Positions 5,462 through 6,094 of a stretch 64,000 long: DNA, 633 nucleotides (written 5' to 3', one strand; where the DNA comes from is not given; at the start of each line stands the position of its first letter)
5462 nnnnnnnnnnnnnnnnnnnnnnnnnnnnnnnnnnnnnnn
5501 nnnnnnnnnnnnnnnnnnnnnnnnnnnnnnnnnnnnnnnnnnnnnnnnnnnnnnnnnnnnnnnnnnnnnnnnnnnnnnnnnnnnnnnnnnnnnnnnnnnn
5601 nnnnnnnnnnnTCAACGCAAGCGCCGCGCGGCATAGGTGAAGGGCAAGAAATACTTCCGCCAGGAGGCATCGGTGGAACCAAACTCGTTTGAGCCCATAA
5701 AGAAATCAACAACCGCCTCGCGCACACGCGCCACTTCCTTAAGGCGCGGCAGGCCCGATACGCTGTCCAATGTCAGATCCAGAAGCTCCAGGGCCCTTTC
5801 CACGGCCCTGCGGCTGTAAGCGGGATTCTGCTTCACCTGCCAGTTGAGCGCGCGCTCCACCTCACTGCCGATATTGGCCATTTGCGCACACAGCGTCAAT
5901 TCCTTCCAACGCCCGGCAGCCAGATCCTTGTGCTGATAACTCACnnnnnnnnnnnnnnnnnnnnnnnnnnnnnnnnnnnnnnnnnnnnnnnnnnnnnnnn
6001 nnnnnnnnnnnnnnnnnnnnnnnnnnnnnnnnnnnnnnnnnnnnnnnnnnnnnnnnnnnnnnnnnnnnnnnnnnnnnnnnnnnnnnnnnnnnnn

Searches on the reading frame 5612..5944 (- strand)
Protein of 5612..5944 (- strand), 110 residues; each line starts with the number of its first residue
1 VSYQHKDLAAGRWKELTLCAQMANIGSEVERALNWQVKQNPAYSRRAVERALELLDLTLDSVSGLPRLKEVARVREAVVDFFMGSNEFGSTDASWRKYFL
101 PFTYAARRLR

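Call 6: search_protein_families(library=pfam, proteins=[window:5612-5944:-], max_evalue=0.01)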
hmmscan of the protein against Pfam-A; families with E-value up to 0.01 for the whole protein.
window:5612-5944:- (110 aa): 0 families

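Call 31: search_protein_families(library=ncbifam, proteins=[window:5612-5944:-], max_evalue=0.01)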
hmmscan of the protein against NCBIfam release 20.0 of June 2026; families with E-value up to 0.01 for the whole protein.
window:5612-5944:- (110 aa): 0 families

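Call 41: find_encoding_contigs(protein=window:5612-5944:-, flank=3000, max_places=10)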
Protein window:5612-5944:- (110 aa): 7 contigs read that carry it; 3 places shown.
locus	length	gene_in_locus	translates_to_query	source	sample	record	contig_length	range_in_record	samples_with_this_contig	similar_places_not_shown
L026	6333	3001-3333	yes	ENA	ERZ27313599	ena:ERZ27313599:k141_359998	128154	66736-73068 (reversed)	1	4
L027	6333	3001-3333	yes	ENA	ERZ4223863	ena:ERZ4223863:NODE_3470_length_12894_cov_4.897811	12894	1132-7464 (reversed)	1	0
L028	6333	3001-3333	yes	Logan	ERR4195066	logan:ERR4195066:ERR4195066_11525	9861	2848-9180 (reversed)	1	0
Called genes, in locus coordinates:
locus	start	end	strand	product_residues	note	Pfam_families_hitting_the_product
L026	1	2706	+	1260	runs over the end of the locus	-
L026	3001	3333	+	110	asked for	-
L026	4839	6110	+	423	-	PF06245:DUF1015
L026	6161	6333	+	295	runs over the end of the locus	PF01039:Carboxyl_trans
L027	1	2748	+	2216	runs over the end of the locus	PF01933:CofD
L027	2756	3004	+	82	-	-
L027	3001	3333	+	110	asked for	-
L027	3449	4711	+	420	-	PF06245:DUF1015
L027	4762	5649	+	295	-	PF01039:Carboxyl_trans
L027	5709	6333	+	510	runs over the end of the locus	PF07690:MFS_1, PF13347:MFS_2, PF07690:MFS_1 (weak)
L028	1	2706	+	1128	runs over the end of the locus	?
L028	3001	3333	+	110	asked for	-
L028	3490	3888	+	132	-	PF22091:DUF6941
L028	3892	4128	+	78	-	-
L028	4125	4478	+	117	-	PF02452:PemK_toxin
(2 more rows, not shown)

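Call 49: search_protein_families(library=padloc, proteins=[window:5612-5944:-], max_evalue=0.01)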
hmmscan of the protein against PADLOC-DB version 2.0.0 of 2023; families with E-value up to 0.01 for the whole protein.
window:5612-5944:- (110 aa): 0 families
